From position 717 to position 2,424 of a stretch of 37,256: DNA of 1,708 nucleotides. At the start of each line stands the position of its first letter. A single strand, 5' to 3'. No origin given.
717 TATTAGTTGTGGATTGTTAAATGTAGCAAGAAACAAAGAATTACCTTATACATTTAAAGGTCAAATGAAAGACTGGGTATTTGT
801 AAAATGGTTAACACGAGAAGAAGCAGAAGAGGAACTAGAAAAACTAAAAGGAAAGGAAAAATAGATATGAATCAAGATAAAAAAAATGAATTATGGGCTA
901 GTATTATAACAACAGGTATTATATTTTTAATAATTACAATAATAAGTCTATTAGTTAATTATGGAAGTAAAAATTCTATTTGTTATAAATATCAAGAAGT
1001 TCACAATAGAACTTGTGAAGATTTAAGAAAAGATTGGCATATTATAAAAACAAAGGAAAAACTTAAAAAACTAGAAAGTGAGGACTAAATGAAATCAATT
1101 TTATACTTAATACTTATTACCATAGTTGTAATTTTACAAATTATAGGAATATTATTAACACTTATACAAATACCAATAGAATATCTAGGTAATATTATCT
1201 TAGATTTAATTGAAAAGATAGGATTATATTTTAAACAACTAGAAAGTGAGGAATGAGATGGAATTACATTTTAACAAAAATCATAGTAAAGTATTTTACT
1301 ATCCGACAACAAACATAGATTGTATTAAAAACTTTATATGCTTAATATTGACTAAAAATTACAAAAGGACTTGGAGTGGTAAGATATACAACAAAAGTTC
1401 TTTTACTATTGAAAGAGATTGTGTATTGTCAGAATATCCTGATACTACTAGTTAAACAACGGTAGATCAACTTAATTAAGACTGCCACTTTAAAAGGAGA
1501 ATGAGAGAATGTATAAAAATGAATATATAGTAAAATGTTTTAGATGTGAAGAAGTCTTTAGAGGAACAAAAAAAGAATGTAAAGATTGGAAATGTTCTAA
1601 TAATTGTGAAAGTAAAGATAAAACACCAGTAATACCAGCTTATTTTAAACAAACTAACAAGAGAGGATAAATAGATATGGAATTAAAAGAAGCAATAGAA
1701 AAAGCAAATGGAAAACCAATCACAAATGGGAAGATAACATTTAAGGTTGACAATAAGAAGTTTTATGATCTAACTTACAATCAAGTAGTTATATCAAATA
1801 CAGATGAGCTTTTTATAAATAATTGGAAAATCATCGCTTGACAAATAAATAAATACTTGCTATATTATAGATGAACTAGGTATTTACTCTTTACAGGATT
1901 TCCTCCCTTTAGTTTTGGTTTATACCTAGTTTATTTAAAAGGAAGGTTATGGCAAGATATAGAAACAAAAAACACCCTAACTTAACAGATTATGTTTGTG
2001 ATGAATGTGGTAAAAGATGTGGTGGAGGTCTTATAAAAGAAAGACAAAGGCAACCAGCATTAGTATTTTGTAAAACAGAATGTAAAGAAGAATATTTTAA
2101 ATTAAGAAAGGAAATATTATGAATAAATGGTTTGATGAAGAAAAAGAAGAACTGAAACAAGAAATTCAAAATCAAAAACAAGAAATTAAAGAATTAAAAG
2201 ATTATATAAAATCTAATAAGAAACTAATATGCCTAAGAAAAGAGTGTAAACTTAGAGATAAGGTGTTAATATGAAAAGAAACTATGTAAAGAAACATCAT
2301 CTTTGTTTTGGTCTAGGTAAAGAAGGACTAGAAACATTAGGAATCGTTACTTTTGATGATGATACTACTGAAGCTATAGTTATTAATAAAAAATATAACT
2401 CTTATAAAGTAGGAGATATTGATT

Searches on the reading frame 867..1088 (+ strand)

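Call 93: search_protein_families(library=pfam, proteins=[window:867-1088:+], max_evalue=0.1)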
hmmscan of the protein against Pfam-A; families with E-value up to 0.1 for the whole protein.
window:867-1088:+ (73 aa): 1 family
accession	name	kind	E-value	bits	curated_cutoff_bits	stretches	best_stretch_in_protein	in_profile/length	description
PF13873.12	Myb_DNA-bind_5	-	0.011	16.1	21.7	1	44-68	52-76/78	Myb/SANT-like DNA-binding domain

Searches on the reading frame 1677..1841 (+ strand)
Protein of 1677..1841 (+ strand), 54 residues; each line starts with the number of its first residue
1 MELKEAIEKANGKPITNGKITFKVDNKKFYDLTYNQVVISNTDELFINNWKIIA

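Call 93: search_protein_families(library=pfam, proteins=[window:1677-1841:+], max_evalue=0.1)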
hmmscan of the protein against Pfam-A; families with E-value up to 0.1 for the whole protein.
window:1677-1841:+ (54 aa): 2 families
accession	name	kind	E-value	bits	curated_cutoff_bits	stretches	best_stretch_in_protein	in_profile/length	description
PF03531.20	SSrecog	-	0.051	14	22.2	1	16-42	10-36/69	Structure-specific recognition protein (SSRP1)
PF02369.22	Big_1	-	0.086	13.4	34.9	1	8-40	26-54/93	Bacterial Ig-like domain (group 1)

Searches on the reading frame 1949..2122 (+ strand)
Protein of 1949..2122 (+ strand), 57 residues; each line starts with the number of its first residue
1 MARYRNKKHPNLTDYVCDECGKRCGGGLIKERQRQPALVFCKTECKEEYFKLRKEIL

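Call 93: search_protein_families(library=pfam, proteins=[window:1949-2122:+], max_evalue=0.1)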
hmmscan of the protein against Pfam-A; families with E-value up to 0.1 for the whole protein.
window:1949-2122:+ (57 aa): 2 families
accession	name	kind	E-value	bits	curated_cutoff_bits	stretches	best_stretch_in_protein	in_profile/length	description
PF22926.2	C1-like_CT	-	0.0057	17.1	25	1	16-45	13-42/43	C1 domain-like, C-terminal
PF13465.12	zf-H2C2_2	-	0.031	15.1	40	1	7-23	7-23/26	Zinc-finger double domain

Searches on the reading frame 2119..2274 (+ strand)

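Call 93: search_protein_families(library=pfam, proteins=[window:2119-2274:+], max_evalue=0.1)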
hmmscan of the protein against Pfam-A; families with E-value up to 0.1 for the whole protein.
window:2119-2274:+ (51 aa): 14 families
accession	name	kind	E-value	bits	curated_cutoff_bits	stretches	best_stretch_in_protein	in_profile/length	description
PF22727.1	NCH2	-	0.0028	18.2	27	1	9-49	44-85/96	NACHT C-terminal Helical domain 2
PF09457.15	RBD-FIP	-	0.0071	16.6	23.3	1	9-30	2-23/41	FIP domain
PF10473.14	CENP-F_leu_zip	-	0.0093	16.5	34.5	1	6-37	79-110/140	Leucine-rich repeats of kinetochore protein Cenp-F/LEK1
PF08269.17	dCache_2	-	0.0099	15.5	26.5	1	7-50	12-55/298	Cache domain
PF04977.20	DivIC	-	0.012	15.9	28.9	1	6-34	23-51/80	Septum formation initiator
PF04799.18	Fzo_mitofusin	-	0.017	15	27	1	6-36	111-141/161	fzo-like conserved region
PF12848.13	ABC_tran_Xtn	-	0.021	15.4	25.9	1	6-35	23-52/85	ABC transporter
PF05615.18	THOC7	-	0.038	14.8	28.7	1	5-43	78-116/136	Tho complex subunit 7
PF04822.18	Takusan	-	0.046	14.1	28.1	1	4-31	14-41/85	Takusan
PF08941.15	USP8_interact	-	0.052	13.7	25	1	11-35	1-25/179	USP8 interacting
PF11932.13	DUF3450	-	0.082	12.6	32.6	1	2-37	40-74/241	Protein of unknown function (DUF3450)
PF10186.14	ATG14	-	0.084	12.4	33.2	1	7-42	76-111/347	Vacuolar sorting 38 and autophagy-related subunit 14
PF03732.24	Retrotrans_gag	-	0.092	13.4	24.1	1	5-48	41-85/97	Retrotransposon gag protein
PF04201.20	TPD52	-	0.096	13.4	25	0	6-37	3-35/108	Tumour protein D52 family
